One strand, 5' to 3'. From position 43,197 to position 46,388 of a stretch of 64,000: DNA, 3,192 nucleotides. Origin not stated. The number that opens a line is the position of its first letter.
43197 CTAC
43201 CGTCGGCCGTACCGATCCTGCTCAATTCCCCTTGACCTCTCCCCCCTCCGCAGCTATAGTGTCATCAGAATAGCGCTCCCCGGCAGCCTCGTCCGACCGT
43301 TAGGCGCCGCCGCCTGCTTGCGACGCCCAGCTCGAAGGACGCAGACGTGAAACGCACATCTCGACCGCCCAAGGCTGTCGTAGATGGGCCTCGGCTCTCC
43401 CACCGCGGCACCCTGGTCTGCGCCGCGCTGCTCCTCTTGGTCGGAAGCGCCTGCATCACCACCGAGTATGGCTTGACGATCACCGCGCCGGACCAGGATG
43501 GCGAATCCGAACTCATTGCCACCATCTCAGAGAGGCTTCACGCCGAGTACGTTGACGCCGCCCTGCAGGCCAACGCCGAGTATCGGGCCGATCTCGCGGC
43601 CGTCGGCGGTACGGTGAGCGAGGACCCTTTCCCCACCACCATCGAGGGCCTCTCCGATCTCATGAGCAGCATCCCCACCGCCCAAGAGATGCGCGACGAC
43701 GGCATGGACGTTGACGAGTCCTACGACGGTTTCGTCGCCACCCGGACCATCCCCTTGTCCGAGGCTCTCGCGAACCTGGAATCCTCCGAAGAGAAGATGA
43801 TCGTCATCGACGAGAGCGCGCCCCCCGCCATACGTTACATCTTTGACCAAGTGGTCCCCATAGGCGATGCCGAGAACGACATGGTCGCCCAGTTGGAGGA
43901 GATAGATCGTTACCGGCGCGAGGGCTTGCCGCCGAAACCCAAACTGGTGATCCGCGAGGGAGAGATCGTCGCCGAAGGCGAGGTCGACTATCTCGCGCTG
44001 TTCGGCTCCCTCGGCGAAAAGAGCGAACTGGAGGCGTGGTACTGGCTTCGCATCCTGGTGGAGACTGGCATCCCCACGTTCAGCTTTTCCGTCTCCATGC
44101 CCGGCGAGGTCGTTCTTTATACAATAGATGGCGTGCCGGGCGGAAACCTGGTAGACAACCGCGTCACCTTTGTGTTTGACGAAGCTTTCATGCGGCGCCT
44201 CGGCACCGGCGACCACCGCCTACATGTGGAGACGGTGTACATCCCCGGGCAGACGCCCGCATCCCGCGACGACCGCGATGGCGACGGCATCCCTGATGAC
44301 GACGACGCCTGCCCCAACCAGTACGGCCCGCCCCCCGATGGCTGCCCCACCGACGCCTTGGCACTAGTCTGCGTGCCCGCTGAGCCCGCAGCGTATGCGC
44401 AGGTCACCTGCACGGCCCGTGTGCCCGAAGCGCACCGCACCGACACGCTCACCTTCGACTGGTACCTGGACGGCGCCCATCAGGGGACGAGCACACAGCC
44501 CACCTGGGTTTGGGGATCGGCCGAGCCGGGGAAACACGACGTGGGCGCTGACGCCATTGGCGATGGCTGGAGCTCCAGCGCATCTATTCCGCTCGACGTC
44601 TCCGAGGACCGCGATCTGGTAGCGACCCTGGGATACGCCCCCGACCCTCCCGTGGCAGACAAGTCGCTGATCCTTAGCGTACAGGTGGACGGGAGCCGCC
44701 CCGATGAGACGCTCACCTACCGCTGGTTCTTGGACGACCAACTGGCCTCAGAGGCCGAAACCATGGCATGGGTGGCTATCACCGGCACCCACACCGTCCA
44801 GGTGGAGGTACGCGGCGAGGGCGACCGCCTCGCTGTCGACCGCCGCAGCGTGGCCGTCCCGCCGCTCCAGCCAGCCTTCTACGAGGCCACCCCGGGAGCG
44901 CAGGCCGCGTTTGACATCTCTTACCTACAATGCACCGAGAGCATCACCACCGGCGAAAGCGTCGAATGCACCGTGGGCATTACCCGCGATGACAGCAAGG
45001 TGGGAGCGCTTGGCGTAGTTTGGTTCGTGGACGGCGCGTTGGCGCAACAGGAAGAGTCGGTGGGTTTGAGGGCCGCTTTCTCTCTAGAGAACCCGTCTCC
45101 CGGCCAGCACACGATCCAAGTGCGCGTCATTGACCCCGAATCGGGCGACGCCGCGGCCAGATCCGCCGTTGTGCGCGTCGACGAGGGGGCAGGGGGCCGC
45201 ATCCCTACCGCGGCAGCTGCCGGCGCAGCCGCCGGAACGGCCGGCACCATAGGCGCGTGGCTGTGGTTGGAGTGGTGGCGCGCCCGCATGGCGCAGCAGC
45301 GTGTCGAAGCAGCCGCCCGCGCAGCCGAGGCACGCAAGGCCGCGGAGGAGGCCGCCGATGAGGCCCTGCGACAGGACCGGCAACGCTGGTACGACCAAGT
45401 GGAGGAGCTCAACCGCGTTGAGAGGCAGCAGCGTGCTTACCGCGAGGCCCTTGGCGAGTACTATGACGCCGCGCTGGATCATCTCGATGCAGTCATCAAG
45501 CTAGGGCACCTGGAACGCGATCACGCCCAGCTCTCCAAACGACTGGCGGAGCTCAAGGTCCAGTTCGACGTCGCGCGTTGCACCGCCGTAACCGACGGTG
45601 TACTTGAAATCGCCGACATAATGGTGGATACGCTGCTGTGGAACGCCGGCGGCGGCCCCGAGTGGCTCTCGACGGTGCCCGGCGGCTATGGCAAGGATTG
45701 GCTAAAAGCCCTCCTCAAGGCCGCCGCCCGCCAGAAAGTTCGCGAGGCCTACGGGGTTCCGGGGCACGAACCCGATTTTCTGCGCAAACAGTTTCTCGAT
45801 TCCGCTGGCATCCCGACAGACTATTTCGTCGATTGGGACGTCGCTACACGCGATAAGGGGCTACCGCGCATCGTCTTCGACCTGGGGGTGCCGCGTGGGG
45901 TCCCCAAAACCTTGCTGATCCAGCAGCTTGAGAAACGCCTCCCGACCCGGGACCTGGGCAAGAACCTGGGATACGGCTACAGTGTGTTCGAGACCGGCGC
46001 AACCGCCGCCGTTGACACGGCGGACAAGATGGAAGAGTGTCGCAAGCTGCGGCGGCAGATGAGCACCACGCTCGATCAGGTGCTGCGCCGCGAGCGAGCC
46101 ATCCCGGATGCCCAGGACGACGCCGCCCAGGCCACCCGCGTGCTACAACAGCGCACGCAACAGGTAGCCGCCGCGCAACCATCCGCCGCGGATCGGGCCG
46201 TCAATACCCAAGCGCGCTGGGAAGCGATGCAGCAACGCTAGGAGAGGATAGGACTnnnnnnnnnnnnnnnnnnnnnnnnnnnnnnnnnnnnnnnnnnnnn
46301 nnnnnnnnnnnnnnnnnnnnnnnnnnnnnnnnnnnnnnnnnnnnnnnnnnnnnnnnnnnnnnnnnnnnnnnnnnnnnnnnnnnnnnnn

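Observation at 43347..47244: Novel two-gene cassette: 964-aa lipoprotein-like receptor-type membrane protein plus a multi-zinc-ribbon protein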

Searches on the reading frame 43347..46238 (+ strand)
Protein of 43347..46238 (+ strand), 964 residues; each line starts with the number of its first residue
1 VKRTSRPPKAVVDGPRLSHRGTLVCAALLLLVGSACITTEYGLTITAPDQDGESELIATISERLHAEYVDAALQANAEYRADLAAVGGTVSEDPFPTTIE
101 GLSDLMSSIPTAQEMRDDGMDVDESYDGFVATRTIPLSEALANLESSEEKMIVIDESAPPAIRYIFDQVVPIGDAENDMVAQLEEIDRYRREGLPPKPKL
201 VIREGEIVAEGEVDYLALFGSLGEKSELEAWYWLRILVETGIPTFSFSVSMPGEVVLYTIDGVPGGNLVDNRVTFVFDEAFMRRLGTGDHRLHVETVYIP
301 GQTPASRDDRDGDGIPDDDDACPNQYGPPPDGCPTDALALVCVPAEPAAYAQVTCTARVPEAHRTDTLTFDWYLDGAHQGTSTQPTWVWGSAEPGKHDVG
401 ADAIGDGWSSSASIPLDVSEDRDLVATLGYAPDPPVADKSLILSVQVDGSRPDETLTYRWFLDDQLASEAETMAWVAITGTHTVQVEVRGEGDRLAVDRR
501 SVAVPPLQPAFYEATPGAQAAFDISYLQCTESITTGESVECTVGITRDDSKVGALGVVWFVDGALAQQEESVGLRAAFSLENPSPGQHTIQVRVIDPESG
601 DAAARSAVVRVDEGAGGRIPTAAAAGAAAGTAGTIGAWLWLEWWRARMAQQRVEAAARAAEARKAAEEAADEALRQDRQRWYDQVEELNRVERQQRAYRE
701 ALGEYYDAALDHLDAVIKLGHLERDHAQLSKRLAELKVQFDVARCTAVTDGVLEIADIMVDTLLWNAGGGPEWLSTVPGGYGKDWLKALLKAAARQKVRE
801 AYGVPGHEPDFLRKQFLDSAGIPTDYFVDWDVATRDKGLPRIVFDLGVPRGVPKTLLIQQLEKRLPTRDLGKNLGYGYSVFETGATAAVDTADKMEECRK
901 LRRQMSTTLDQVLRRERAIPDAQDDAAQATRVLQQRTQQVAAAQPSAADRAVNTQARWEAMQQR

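Call 8: search_protein_families(library=pfam, proteins=[window:43347-46238:+], max_evalue=1)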
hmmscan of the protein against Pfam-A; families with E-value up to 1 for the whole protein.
window:43347-46238:+ (964 aa): 5 families
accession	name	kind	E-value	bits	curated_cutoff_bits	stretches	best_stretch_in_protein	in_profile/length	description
PF00801.26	PKD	-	4.4e-06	27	23.5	0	533-606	11-77/80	PKD domain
PF16640.11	Big_3_5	-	3.7e-05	24.7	35.5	1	531-593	6-68/88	Bacterial Ig-like domain (group 3)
PF17957.7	Big_7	-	0.091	13.9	24.1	1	533-592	14-70/70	Bacterial Ig domain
PF16820.11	PKD_3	-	0.27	11.5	26.3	0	360-399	25-62/68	PKD-like domain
PF02412.23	TSP_3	-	0.35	11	25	0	308-324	14-30/36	Thrombospondin type 3 repeat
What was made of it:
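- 44247..44357 (+): Asp/Pro-rich linker with one thrombospondin-type-3-like motif (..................). Pfam TSP_3 scores 11 bits against a cut-off of 25 (call 8).
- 44358..45182 (+): Three Ig/PKD-like repeats (aa 338-420, 421-505, 520-612). Pfam PKD scores 27 bits against 23.5 (call 8).
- On PKD / Ig-like domain proteins: PF00801 scores 27.0 bits against 23.5 for the whole protein (call 8).
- On Thrombospondin type-3 repeat: The score is 11 bits, E 0.35 (call 8).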

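Call 9: search_protein_families(library=ncbifam, proteins=[window:43347-46238:+], max_evalue=1)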
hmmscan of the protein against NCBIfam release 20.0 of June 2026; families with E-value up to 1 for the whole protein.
window:43347-46238:+ (964 aa): 2 families
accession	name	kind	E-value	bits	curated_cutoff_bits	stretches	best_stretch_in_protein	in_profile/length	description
NF045500.1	Omp28_seleno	equivalog_domain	0.18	11.1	200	1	308-350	273-315/377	Omp28-related selenoprotein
NF047638.1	throspo3_MtsC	equivalog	0.26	10.1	350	1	301-324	58-81/428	cell-cell cohesion MYXO-CTERM protein MtsC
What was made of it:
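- On Methyl-accepting chemoreceptor-like sensors: There is no Pfam or NCBIfam hit (calls 8, 9).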

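Call 10: search_protein_families(library=padloc, proteins=[window:43347-46238:+], max_evalue=1)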
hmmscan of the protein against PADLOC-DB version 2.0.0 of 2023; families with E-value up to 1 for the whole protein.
window:43347-46238:+ (964 aa): 1 family
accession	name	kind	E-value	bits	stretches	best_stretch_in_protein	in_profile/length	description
PDLC03841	LeoBC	-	0.0015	15.7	1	624-716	479-567/601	-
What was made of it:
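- On Known or candidate anti-phage defence systems (PADLOC-DB 2.0): The only hit is a 15.7-bit, E 0.0015 match of the Ala-rich helix to LeoBC (call 10).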

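Call 11: find_homologous_proteins(query=window:43347-46238:+)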
Query window:43347-46238:+ (964 aa): 2 proteins with E <= 0.001 among 8000 candidates.
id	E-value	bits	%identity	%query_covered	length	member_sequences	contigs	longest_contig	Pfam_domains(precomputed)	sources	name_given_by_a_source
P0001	0.0e+0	2056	95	100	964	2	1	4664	PF00801.27,PF06832.19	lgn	-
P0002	1.5e-179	617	39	96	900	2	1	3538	PF00801.27,PF06832.19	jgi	-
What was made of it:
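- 43347..46241 (+): Gene A, 964 aa: predicted type-I (N-out, C-in) single-pass surface protein. Homologues are P0001 (95%) and P0002 (39%) (call 11).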

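Call 13: find_encoding_contigs(protein=P0002, flank=10000)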
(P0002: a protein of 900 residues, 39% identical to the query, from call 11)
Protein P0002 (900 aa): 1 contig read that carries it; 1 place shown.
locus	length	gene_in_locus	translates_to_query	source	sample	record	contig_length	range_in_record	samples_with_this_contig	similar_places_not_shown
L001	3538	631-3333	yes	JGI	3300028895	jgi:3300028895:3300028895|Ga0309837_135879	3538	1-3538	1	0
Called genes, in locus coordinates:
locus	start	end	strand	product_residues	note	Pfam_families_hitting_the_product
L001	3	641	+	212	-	?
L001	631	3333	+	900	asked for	PF06832:BiPBP_C (faint), PF00801:PKD (faint)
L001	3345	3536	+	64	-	?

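Call 16: find_encoding_contigs(protein=P0001, flank=10000)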
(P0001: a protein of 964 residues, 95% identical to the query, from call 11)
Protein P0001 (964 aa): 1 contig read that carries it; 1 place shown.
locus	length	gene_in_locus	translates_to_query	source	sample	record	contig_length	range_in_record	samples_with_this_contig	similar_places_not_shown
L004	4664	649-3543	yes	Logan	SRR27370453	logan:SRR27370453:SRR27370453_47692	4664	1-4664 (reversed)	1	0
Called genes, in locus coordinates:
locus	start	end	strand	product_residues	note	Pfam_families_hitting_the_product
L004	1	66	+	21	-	?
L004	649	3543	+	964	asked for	PF00801:PKD (faint), PF06832:BiPBP_C (faint)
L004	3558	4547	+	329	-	PF17032:Zn_ribbon_15 (faint), PF18912:DZR_2 (faint), PF24460:DUF7575 (faint), PF12773:DZR, PF13240:Zn_Ribbon_1 (weak), PF13248:Zn_ribbon_3 (weak), PF13240:Zn_Ribbon_1 (weak)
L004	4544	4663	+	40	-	?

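Call 35: search_solved_structures(query=A1, max_evalue=1)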
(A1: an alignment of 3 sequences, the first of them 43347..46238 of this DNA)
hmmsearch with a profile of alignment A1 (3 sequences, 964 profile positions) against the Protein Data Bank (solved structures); distinct sequences matched with E-value up to 1: 4.
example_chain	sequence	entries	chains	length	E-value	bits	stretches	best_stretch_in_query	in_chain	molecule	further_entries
5vf3_Z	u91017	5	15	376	0.00093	20.4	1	335-477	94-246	Highly immunogenic outer capsid protein | Hoc, highly immunogenic outer capsid protein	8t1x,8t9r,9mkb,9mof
5wtl_A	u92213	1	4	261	0.0011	20.2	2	309-335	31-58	OmpA family protein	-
2c26_A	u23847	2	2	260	0.086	13.9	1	341-419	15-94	ENDOGLUCANASE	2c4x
7o97_A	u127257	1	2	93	0.33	12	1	873-946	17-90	hypothetical protein UY81_C0065G0003 from Candidatus Giovannonibacteria bacterium converte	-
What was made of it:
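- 44247..44357 (+): A PDB OmpA-family TSP3 segment matches at E 0.0011 (call 35).
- On Thrombospondin type-3 repeat: The motif is visible, and a TSP3 segment of OmpA-family chain 5wtl matches at E 0.0011 (call 35).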

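Call 42: predict_structure(alignment_id=A1)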
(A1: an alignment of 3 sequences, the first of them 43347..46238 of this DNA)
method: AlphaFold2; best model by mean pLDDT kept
length: 964 residues; sequences in the alignment: 3
mean_pLDDT: 41.8   pTM: 0.25
mean pLDDT of the five models: 41.8, 39.7, 38.6, 38.4, 37.5
residues with pLDDT >= 90: 0; 70-90: 127; 50-70: 152; < 50: 685
segments of 3 or more residues with pLDDT < 50: 1-73, 85-110, 129-274, 279-519, 549-552, 563-565, 614-647, 744-892
pLDDT, mean of each block of 10 residues (from residue 1): 22 24 26 24 27 34 44 49 44 35 37 56 49 39 26 23 22 29 36 28 22 27 29 30 21 32 43 47 37 31 25 28 25 26 34 45 34 23 21 24 27 39 33 33 39 37 29 28 36 31 28 34 70 60 68 58 54 67 65 60 63 38 28 31 46 63 75 78 76 76 75 74 76 63 47 39 33 33 39 36 26 23 22 26 23 28 28 24 34 57 70 76 80 82 71 63 60
secondary structure, 60 per line:
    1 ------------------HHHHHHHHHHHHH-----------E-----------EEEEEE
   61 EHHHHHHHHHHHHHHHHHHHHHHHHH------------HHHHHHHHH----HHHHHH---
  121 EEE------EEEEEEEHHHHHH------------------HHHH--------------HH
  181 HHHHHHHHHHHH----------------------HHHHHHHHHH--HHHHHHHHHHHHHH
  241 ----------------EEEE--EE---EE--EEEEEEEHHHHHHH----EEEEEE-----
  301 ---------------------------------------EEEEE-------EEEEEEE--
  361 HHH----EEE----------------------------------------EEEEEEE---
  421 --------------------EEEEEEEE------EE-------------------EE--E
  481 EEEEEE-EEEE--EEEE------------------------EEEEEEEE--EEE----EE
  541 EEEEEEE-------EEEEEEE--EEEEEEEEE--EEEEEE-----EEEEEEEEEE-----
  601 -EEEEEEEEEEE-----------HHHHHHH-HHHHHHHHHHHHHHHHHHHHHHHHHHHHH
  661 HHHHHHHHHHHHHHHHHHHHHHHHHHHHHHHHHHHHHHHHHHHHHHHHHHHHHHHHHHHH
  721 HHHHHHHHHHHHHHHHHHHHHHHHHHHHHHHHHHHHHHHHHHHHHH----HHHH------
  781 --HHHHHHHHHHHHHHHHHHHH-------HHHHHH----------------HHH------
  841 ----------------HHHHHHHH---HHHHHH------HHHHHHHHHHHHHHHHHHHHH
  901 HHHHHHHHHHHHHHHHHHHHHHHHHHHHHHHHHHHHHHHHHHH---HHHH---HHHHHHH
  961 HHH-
elements in order (helices of 4 or more, strands of 3 or more residues): H19-31 E55-61 H62-86 H99-107 H112-117 E121-123 E130-136 H137-142 H161-164 H179-192 H215-224 H227-240 E257-260 E272-278 H279-285 E290-295 E340-344 E352-358 E368-370 E411-417 E441-448 E480-486 E488-491 E494-497 E522-529 E532-534 E539-547 E555-561 E564-572 E575-580 E586-595 E602-612 H624-630 H632-766 H771-774 H783-802 H810-815 H857-864 H868-873 H880-943 H947-950 H954-963
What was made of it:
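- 45279..45581 (+): Juxtamembrane long helix with the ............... motif (aa 645-745). AF2 predicts a continuous helix over 632-766, with pLDDT about 75 across roughly 660-740 (call 42).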

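Call 44: search_protein_representatives(alignment_id=A1)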
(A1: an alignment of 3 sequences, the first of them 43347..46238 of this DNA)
Query: 3 sequences, 964 profile positions. Proteins with E-value up to 0.001 (for the whole library): 206; up to 1e-10: 106; up to 1e-30: 56. The best 150 are listed.
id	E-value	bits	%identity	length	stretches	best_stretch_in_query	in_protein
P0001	0.0e+00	2001.4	-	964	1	1-964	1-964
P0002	0.0e+00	1613.7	-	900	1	42-964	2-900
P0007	1.0e-132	460.5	-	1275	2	308-700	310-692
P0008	4.7e-104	365.6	-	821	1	417-935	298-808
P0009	5.5e-102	358.8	-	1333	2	307-701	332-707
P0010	1.1e-96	341.3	-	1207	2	305-702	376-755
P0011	3.4e-95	336.3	-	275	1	698-964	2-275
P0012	6.1e-94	332.2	-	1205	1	316-707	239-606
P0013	3.5e-87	309.8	-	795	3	422-670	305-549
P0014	8.5e-83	295.3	-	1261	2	306-720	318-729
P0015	3.1e-75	270.3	-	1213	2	306-662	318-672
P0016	7.8e-74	265.6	-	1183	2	309-671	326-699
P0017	1.4e-73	264.8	-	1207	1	327-681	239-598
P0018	6.9e-73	262.5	-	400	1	355-658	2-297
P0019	1.7e-69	251.2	-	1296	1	334-658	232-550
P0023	1.3e-58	215.2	-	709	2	16-300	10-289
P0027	3.1e-52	194.1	-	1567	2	30-217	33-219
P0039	1.9e-43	165.0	-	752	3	26-302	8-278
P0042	1.6e-40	155.4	-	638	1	29-298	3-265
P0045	3.8e-38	147.5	-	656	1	31-318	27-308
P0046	2.8e-37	144.7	-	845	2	32-212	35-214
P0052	4.3e-35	137.4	-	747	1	24-299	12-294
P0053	6.5e-35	136.8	-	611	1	18-351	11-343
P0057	7.7e-33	129.9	-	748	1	14-297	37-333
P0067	3.2e-26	108.0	-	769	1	26-299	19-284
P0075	3.5e-22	94.7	-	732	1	21-348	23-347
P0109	7.3e-11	57.2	-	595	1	727-929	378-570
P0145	3.2e-06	41.8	-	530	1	714-936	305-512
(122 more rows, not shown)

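Call 45: search_protein_families(library=pfam, proteins=[P0007, P0008, P0009, P0010, P0012, P0013, P0014, P0023, P0109, P0145], max_evalue=0.01)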
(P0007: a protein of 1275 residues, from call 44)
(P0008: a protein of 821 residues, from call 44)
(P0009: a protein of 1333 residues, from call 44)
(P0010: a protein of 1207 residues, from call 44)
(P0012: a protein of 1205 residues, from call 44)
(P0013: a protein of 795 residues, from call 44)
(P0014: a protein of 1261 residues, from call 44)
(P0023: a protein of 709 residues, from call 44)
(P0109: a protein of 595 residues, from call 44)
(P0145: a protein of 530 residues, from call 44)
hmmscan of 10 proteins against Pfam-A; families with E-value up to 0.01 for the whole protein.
P0007 (1275 aa): 3 families
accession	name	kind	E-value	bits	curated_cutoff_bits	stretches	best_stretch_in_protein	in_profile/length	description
PF06832.18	BiPBP_C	-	2.2e-15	56.7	26.8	1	245-285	41-78/90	Penicillin-Binding Protein C-terminus Family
PF00801.26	PKD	-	3.4e-06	27.4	23.5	0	233-302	13-80/80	PKD domain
PF17957.7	Big_7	-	0.0078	17.3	24.1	0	232-284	15-69/70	Bacterial Ig domain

P0008 (821 aa): 4 families
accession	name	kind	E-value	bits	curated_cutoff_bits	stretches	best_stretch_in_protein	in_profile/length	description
PF06832.18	BiPBP_C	-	6.9e-09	35.9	26.8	1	311-368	22-78/90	Penicillin-Binding Protein C-terminus Family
PF00801.26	PKD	-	3.9e-05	24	23.5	0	455-493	40-80/80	PKD domain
PF18911.6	PKD_4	-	0.0013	19.2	27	0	320-375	17-74/85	PKD domain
PF16820.11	PKD_3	-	0.005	17.1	26.3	0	321-368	19-64/68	PKD-like domain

P0009 (1333 aa): 6 families
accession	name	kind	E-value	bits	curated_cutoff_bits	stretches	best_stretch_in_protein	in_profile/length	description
PF06832.18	BiPBP_C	-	2.6e-12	46.9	26.8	2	390-426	44-78/90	Penicillin-Binding Protein C-terminus Family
PF00801.26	PKD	-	1.3e-09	38.4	23.5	1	262-320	19-75/80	PKD domain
PF18911.6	PKD_4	-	5.8e-07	29.9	27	1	259-319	17-77/85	PKD domain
PF17963.7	Big_9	-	1.3e-05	26.4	23.6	1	257-321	17-85/89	Bacterial Ig domain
PF21027.3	Sde0182_C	-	0.0013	19.7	27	0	268-314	9-53/83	Cellulose-binding protein Sde0182, C-terminal domain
PF22352.2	K319L-like_PKD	-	0.0029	18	27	1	267-322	20-80/84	K319L-like, PKD domain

P0010 (1207 aa): 4 families
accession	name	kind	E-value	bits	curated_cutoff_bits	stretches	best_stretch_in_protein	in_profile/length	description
PF06832.18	BiPBP_C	-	5.9e-13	49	26.8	1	429-474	37-79/90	Penicillin-Binding Protein C-terminus Family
PF00801.26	PKD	-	5.4e-10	39.6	23.5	0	306-363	14-71/80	PKD domain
PF18911.6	PKD_4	-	2.3e-07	31.2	27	1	304-365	15-76/85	PKD domain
PF17963.7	Big_9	-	3.2e-05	25.2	23.6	1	307-368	17-85/89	Bacterial Ig domain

P0012 (1205 aa): 1 family
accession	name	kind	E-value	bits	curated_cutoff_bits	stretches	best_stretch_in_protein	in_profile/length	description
PF06832.18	BiPBP_C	-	7e-07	29.5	26.8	0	290-333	44-86/90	Penicillin-Binding Protein C-terminus Family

P0013 (795 aa): 2 families
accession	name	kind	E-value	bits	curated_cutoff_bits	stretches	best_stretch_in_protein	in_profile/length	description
PF06832.18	BiPBP_C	-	4.2e-06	27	26.8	0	395-473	4-78/90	Penicillin-Binding Protein C-terminus Family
PF17957.7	Big_7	-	1.1e-05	26.4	24.1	0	404-473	4-70/70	Bacterial Ig domain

P0014 (1261 aa): 5 families
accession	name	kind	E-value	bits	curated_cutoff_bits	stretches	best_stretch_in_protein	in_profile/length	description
PF06832.18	BiPBP_C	-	9.8e-10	38.7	26.8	0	260-301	44-84/90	Penicillin-Binding Protein C-terminus Family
PF18911.6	PKD_4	-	4.8e-08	33.4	27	1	243-306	14-77/85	PKD domain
PF00801.26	PKD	-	4.8e-06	26.9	23.5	1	246-306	14-74/80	PKD domain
PF17963.7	Big_9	-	7.7e-05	23.9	23.6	1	228-311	1-88/89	Bacterial Ig domain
PF22352.2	K319L-like_PKD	-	0.00089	19.7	27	0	251-313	16-84/84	K319L-like, PKD domain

P0023 (709 aa): 0 families

P0109 (595 aa): 1 family
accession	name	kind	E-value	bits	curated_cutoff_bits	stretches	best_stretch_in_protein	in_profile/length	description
PF07795.16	DUF1635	-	0.00051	20.4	27.2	1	345-401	31-87/223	Protein of unknown function (DUF1635)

P0145 (530 aa): 0 families
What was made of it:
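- Closest known: Bacterial surface proteins with PKD / Ig-like. Same: Relatives score on BiPBP_C and PKD (call 45).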
